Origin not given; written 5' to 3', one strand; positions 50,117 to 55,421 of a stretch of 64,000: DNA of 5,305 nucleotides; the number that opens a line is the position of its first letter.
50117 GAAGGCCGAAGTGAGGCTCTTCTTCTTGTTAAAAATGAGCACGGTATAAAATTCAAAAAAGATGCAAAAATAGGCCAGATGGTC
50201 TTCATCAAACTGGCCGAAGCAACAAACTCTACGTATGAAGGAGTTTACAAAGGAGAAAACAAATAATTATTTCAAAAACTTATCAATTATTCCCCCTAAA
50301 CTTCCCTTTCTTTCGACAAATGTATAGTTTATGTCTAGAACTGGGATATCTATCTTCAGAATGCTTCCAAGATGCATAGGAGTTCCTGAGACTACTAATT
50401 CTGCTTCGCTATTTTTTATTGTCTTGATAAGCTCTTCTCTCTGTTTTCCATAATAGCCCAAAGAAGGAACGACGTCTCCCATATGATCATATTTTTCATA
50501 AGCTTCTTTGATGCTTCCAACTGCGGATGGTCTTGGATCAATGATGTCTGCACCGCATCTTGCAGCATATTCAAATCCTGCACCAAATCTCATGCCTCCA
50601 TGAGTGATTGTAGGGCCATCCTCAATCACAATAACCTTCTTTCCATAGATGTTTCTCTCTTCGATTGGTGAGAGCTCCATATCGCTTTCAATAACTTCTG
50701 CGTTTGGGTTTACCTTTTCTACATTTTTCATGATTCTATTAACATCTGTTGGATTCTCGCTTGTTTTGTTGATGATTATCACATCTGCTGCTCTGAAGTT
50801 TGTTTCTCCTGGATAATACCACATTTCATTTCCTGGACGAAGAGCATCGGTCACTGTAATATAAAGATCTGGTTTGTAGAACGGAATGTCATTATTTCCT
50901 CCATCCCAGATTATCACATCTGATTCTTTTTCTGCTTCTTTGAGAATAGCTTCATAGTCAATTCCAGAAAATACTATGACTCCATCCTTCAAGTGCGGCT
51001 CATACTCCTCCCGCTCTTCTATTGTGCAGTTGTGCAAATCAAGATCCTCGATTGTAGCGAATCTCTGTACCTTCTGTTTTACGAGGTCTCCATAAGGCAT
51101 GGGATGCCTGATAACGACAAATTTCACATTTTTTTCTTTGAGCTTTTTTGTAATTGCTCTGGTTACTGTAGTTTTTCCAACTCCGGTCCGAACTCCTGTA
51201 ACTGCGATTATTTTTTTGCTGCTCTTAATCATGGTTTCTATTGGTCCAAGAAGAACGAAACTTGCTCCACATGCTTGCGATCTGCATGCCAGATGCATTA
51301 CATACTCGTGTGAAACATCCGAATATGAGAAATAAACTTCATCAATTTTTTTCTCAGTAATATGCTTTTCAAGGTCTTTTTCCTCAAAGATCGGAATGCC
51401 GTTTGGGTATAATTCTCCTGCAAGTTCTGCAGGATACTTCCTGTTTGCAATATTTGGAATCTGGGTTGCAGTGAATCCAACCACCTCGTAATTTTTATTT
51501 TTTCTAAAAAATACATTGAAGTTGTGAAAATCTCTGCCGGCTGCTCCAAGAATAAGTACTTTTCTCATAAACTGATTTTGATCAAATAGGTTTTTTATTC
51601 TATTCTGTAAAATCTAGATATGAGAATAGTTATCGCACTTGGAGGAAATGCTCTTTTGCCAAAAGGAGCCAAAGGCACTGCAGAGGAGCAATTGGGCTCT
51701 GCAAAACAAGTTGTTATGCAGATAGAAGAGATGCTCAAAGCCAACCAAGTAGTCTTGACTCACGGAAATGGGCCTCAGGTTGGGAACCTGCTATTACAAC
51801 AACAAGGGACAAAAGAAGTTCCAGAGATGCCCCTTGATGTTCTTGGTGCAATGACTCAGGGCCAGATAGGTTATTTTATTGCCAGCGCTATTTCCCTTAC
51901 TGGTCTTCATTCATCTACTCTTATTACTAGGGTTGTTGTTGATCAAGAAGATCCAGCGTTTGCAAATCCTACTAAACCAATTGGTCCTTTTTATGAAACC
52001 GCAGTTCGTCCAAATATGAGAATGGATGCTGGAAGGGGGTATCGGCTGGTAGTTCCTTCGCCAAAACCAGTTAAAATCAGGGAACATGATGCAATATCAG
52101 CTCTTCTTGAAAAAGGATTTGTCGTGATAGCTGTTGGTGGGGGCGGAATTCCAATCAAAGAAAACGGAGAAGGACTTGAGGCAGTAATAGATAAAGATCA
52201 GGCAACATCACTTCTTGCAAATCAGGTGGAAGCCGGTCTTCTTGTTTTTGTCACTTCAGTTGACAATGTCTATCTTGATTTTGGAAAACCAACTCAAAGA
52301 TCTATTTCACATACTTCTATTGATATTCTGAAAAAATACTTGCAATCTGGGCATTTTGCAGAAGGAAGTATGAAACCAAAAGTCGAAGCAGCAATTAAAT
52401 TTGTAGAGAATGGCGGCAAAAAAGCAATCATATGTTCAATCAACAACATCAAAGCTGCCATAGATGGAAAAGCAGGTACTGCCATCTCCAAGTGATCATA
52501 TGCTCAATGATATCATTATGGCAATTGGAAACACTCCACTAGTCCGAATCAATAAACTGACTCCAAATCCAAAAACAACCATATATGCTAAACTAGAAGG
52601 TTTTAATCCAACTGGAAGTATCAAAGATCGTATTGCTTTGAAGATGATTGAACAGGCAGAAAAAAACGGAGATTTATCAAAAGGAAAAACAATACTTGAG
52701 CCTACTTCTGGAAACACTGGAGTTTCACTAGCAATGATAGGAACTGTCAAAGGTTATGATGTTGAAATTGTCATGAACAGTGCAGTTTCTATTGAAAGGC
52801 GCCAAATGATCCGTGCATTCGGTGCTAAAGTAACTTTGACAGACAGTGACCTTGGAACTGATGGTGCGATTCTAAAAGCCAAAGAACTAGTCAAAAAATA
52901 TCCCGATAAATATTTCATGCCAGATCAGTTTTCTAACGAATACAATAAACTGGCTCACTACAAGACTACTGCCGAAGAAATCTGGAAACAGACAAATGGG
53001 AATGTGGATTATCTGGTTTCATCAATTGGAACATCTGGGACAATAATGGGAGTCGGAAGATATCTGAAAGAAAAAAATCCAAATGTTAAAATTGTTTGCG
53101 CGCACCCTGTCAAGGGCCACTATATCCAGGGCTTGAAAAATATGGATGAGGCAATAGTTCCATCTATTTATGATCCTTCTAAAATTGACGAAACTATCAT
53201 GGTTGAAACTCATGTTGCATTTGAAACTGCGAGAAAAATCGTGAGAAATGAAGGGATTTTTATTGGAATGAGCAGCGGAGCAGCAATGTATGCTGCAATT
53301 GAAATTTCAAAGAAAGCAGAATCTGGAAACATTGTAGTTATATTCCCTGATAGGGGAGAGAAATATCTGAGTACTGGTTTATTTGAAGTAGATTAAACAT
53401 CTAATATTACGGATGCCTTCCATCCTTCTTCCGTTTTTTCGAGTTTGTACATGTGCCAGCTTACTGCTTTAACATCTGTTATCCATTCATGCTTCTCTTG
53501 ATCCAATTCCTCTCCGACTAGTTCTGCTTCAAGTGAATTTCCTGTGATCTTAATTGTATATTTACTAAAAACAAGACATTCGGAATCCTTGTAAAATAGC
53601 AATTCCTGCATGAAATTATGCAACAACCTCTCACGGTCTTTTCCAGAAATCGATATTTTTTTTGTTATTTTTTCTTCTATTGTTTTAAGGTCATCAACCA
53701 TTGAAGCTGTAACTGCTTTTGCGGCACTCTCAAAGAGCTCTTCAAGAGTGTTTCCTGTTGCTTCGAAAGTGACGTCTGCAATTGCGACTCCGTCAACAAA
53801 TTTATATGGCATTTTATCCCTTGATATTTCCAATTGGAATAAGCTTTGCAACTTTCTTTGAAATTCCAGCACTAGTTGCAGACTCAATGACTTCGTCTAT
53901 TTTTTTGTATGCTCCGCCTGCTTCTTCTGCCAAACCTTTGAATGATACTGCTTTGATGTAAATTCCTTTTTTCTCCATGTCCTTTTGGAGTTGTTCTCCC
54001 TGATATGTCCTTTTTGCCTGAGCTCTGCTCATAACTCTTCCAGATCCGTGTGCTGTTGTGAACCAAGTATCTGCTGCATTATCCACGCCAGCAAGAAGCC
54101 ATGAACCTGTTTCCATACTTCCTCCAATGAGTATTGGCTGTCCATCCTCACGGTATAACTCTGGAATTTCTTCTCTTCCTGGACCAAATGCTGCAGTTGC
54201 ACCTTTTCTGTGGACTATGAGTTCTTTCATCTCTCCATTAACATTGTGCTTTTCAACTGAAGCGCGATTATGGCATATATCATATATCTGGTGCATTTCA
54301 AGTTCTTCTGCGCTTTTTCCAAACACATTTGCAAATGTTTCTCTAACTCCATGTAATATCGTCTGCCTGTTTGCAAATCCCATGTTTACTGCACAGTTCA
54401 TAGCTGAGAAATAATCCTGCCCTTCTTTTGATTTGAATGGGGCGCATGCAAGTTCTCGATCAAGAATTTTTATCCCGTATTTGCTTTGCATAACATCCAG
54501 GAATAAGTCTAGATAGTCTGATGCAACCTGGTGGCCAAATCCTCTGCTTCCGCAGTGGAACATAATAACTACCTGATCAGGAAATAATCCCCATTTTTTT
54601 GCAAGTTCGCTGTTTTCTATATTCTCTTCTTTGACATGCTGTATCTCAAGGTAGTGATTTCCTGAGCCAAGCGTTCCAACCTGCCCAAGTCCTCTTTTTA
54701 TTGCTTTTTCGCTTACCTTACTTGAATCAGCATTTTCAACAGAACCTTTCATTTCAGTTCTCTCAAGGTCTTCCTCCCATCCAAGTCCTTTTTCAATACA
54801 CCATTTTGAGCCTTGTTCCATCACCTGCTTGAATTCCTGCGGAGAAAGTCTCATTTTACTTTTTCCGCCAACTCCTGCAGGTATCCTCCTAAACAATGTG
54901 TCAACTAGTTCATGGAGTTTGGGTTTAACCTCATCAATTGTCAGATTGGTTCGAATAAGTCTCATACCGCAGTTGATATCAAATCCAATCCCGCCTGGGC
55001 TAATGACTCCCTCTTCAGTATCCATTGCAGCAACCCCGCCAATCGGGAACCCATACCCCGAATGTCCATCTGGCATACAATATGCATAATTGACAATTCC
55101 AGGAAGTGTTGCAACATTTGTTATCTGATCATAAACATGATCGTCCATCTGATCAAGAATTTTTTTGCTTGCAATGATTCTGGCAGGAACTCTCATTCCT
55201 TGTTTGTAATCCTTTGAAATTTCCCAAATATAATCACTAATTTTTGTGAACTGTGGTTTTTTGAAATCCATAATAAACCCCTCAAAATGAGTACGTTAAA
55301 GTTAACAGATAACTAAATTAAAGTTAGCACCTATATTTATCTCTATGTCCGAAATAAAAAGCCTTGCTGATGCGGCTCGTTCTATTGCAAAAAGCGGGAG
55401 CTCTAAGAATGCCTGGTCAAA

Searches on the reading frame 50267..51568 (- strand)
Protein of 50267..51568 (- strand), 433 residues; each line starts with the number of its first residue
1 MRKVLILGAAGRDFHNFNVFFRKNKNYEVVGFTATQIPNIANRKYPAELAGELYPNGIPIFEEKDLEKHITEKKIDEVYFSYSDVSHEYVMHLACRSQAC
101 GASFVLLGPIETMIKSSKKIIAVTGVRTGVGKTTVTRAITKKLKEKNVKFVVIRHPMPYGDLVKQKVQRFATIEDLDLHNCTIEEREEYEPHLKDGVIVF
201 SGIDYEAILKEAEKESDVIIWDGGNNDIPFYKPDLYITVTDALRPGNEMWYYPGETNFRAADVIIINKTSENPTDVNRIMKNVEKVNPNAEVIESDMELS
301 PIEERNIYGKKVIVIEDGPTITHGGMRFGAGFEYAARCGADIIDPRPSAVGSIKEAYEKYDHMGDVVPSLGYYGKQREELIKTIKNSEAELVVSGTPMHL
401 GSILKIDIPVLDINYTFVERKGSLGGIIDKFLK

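Call 21: search_protein_families(library=pfam, proteins=[window:50267-51568:-])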
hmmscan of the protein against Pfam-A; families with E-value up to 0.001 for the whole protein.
window:50267-51568:- (433 aa): 4 families
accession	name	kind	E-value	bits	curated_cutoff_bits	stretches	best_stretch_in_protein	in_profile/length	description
PF04851.21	ResIII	-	2.7e-05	24.6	22.5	1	126-222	30-132/164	Type III restriction enzyme, res subunit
PF02492.25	cobW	-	0.00016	21.8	20.7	0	232-293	114-179/180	CobW/HypB/UreG, nucleotide-binding domain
PF02223.23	Thymidylate_kin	-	0.00037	20.7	27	1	129-199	6-83/185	Thymidylate kinase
PF00437.27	T2SSE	-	0.00097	18.3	24.9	0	110-159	134-182/370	Type II/IV secretion system protein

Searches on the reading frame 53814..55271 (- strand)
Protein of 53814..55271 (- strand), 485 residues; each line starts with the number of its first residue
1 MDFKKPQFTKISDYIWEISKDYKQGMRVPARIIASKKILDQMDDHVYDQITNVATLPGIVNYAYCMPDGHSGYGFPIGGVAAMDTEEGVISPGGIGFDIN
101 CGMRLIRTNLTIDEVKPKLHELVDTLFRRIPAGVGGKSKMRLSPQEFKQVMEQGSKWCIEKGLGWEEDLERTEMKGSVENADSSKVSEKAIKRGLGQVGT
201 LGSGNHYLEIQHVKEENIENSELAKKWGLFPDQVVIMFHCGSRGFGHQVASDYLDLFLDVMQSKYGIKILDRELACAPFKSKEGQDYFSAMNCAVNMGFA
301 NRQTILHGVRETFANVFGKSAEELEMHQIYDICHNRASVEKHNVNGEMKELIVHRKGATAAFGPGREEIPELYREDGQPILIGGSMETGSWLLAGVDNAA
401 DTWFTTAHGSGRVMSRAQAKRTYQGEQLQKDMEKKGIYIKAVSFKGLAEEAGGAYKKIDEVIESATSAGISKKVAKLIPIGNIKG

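Call 21: search_protein_families(library=pfam, proteins=[window:53814-55271:-])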
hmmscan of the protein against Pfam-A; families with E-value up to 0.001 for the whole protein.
window:53814-55271:- (485 aa): 1 family
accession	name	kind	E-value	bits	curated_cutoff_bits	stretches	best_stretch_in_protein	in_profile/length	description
PF01139.22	RtcB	-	8.3e-168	559.5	27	1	49-485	1-426/426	tRNA-splicing ligase RtcB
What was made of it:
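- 53393..55271 (-): Context only: RtcB tRNA-splicing ligase (53814-55271) and archease (about 53393-53887), lying between the two intron-bearing tRNA genes. Pfam RtcB at E=8e-168 (call 21).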

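Call 79: find_encoding_contigs(protein=window:53814-55271:-, flank=2000, max_places=3)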
Protein window:53814-55271:- (485 aa): 2 contigs read that carry it; 1 place shown.
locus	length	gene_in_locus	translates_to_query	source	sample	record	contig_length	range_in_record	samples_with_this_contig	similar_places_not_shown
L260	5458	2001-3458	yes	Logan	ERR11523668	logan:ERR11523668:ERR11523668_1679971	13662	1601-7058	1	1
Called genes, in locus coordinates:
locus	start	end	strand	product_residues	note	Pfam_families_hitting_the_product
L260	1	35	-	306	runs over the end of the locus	-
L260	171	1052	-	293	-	PF24034:DUF7343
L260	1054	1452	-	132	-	-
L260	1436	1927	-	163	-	-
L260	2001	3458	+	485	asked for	PF01139:RtcB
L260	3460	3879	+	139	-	PF01951:Archease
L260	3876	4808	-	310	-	PF00291:PALP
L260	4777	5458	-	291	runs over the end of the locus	PF00696:AA_kinase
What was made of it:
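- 53393..55271 (-): Archease is called next to RtcB on an independent contig (call 79).
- On Archaeal bulge-helix-bulge tRNA intron: RtcB and archease are in the window (calls 21, 79).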
